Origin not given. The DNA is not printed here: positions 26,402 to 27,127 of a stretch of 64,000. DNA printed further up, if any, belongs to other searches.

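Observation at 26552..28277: Cys-rich acidic-tailed small membrane protein translationally coupled to a divergent PurD-like ATP-grasp ligase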

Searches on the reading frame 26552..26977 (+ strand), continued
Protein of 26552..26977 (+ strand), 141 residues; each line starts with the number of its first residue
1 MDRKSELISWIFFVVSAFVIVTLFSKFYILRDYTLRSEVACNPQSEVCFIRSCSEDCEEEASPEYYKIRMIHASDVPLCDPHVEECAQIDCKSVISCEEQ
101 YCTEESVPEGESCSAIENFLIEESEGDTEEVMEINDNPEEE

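Call 83: find_encoding_contigs(protein=P0213, flank=7000, max_places=1)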
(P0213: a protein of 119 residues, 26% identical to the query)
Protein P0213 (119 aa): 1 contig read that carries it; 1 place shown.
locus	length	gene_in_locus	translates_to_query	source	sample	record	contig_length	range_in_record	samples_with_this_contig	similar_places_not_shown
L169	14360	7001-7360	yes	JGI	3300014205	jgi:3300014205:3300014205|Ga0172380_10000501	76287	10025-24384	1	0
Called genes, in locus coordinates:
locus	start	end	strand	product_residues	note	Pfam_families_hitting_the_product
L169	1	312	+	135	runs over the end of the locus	PF00380:Ribosomal_S9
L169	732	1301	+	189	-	PF01025:GrpE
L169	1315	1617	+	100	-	-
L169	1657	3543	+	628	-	PF00012:HSP70, PF06723:MreB_Mbl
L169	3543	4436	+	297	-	PF00226:DnaJ, PF01556:DnaJ_C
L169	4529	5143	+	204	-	PF08281:Sigma70_r4_2 (weak), PF04545:Sigma70_r4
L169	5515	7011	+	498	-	PF00664:ABC_membrane, PF02463:SMC_N, PF00005:ABC_tran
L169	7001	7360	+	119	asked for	-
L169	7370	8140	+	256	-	PF01048:PNP_UDP_1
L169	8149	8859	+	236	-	-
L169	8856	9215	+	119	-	PF00719:Pyrophosphatase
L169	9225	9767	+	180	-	PF20329:DUF6624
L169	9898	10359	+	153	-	-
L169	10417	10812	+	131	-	PF02675:AdoMet_dc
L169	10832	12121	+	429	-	PF01071:GARS_A, PF02843:GARS_C (weak)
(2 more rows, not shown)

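Call 96: fold_search(model_id=the predicted structure, library=viral)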
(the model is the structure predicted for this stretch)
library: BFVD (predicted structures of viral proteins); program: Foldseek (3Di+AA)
matches with E <= 10: 66; with E <= 0.001: 0
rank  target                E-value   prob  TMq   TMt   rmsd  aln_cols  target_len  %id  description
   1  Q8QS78                1.0e+00  0.08  0.21  0.10  21.8       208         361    7  Membrane glycoprotein UL8 [Panine betaherpesvirus 2]
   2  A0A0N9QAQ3            1.9e+00  0.04  0.14  0.06  18.4       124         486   10  OTU domain-containing protein [Chrysochromulina ericina virus CeV-01B]
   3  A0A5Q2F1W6            2.3e+00  0.03  0.14  0.09  14.6       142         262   10  Uncharacterized protein [Serratia phage JS26]
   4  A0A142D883            2.6e+00  0.07  0.20  0.12  15.6       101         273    9  Maturation [Leviviridae sp.]
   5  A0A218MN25            2.8e+00  0.08  0.22  0.26  14.9       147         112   17  Uncharacterized protein [uncultured virus]
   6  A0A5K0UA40            2.9e+00  0.13  0.20  0.17  17.9        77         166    9  Uncharacterized protein [Yasminevirus sp. GU-2018]
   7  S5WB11                2.9e+00  0.11  0.19  0.26   9.4        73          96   10  Uncharacterized protein [Pseudomonas phage PaBG]
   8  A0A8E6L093            2.9e+00  0.02  0.11  0.03  18.0       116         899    6  (no name in the UniProt tables at hand)
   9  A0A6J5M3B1            3.1e+00  0.03  0.15  0.20  14.9        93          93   13  Uncharacterized protein [uncultured Caudovirales phage]
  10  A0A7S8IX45            3.5e+00  0.06  0.22  0.21  14.1       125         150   12  Uncharacterized protein [Taishun Tick Virus]
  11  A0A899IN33            3.7e+00  0.03  0.14  0.05  11.8       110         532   14  Uncharacterized protein [Ferres luteo sobemo-like virus]
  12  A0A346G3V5            4.0e+00  0.03  0.18  0.09  20.8       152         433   12  (no name in the UniProt tables at hand)
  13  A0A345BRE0            4.0e+00  0.02  0.13  0.18  12.8        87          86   13  (no name in the UniProt tables at hand)
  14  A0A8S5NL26            4.2e+00  0.05  0.15  0.17   6.5        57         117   16  mRNA cleavage and polyadenylation factor CLP1 P-loop [Siphoviridae sp. ctFbs2]
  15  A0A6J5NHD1            4.2e+00  0.04  0.15  0.10   8.4        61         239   20  Uncharacterized protein [uncultured Caudovirales phage]
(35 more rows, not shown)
